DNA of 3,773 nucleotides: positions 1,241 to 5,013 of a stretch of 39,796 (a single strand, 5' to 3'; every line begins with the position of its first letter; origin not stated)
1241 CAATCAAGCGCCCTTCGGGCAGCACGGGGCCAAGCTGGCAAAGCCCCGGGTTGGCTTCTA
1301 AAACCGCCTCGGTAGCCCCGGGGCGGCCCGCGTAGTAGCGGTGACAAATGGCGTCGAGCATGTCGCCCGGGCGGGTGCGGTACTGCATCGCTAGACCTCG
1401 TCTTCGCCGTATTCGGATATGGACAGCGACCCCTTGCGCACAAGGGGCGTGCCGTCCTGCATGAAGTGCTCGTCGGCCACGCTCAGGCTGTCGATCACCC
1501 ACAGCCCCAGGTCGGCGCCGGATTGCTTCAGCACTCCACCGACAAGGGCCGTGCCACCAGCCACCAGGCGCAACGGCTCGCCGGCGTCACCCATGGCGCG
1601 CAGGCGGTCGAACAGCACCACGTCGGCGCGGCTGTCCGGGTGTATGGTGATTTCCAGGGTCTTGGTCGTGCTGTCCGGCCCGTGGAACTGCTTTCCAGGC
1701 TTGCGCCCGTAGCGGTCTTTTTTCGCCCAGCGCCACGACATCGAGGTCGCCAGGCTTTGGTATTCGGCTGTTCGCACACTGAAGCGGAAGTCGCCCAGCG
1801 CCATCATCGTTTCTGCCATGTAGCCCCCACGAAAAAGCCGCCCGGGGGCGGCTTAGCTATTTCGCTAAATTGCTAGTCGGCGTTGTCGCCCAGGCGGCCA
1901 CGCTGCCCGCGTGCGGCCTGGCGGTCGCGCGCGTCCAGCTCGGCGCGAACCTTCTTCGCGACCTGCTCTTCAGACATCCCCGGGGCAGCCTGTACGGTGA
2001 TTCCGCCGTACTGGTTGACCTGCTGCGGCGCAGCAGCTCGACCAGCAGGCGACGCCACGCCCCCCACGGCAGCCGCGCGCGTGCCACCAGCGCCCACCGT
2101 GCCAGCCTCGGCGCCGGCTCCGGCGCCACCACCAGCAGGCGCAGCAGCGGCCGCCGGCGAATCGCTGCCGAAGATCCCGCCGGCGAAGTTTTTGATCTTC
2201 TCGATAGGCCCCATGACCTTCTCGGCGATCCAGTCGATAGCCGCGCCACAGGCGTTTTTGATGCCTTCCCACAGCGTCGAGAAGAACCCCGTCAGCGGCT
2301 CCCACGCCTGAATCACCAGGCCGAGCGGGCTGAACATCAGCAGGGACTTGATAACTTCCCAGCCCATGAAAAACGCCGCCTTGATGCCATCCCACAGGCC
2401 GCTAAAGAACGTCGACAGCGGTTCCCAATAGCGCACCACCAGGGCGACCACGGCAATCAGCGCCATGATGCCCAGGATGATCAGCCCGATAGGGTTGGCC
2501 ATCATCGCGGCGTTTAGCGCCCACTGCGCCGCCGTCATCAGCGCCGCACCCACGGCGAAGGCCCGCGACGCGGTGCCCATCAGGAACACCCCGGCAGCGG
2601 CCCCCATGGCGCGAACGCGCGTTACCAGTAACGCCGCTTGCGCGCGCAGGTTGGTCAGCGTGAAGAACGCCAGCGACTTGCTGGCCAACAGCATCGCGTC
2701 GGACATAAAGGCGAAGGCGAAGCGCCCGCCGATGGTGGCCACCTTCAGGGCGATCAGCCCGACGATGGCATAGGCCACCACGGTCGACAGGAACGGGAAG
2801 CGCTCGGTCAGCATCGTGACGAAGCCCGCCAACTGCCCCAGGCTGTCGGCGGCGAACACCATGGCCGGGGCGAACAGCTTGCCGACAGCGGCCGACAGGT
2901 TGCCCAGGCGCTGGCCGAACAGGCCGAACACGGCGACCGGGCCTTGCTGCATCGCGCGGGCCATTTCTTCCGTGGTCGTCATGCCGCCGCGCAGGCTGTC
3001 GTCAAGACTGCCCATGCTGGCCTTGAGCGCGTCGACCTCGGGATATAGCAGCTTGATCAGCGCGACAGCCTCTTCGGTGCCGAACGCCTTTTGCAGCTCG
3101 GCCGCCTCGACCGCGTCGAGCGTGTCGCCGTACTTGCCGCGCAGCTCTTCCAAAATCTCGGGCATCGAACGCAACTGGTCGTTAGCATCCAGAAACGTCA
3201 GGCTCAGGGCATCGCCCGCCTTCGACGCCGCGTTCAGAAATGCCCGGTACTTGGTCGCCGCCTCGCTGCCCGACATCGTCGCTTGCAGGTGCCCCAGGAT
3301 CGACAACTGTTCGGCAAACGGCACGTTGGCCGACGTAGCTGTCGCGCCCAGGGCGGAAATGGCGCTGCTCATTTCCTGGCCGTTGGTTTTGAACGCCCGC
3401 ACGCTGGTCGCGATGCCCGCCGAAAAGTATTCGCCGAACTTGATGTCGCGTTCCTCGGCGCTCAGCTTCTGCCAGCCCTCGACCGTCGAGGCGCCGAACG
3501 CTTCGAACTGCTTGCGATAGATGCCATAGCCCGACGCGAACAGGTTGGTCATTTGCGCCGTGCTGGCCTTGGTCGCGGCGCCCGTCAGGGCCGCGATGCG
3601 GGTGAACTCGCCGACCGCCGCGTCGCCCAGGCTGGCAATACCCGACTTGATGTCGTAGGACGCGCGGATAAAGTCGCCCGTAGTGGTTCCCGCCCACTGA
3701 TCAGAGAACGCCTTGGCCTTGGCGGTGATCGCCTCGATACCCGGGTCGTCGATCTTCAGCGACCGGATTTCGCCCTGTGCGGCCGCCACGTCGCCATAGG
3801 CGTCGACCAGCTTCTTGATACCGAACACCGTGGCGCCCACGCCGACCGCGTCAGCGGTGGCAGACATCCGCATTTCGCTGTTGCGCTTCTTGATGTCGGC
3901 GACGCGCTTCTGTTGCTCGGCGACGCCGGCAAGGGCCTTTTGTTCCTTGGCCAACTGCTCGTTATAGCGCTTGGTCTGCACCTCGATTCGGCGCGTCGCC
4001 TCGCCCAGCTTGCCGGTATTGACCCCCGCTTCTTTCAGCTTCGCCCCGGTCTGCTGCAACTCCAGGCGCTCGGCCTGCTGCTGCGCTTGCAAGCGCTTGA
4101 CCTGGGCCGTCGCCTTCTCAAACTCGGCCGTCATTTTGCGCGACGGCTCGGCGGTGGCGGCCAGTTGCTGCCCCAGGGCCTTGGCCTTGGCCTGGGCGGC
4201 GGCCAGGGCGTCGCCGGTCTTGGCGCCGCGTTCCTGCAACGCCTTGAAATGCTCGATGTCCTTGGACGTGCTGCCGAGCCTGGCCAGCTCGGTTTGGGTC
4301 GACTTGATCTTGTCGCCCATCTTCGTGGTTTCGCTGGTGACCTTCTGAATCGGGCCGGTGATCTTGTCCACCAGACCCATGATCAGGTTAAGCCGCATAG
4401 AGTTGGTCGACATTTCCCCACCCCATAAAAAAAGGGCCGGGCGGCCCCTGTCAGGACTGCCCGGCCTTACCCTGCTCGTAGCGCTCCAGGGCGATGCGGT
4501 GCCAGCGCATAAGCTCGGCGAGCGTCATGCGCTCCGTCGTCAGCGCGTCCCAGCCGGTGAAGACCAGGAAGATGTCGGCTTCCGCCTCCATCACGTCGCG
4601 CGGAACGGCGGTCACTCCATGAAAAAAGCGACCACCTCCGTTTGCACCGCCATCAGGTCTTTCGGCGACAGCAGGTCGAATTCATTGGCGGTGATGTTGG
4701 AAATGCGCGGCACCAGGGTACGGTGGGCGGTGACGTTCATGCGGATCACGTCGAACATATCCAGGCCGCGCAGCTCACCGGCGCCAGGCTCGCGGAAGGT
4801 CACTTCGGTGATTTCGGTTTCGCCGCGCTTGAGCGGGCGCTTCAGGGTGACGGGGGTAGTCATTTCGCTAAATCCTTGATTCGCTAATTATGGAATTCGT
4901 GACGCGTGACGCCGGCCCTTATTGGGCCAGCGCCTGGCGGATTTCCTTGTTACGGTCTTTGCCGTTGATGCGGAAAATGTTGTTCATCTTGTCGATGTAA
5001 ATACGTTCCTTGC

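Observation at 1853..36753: AT-rich 8-bp-periodic box arrays at eight intergenic loci across the phage genome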

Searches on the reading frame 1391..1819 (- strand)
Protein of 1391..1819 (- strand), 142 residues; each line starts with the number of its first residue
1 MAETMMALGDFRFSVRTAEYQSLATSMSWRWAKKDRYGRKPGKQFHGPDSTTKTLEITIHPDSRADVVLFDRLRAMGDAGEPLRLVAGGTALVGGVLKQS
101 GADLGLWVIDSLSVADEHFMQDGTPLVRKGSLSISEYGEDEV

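Call 23: search_protein_families(library=phrogs, proteins=[window:1391-1819:-], max_evalue=0.001)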
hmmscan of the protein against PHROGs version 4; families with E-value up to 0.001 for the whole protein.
window:1391-1819:- (142 aa): 4 families
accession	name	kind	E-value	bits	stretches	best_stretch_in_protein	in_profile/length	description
phrog_76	-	tail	2.9e-39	136.4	1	3-140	28-153/272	tail protein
phrog_4094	-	unknown function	7e-15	56.2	1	10-140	158-277/281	-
phrog_788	-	tail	1.7e-11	45.4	1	7-138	4-123/297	tail protein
phrog_29415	-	unknown function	0.00017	22.5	1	5-62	2-59/64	-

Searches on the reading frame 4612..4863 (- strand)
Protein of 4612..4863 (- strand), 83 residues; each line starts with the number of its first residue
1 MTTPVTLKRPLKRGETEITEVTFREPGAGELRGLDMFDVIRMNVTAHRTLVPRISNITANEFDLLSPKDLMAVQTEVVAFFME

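Call 23: search_protein_families(library=phrogs, proteins=[window:4612-4863:-], max_evalue=0.001)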
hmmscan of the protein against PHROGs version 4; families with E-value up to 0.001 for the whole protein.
window:4612-4863:- (83 aa): 2 families
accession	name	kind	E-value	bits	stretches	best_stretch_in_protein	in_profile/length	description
phrog_103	-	tail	2.1e-27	96.2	1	3-82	24-105/119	tail protein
phrog_166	-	tail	5.7e-09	37.1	1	1-82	14-95/201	tail protein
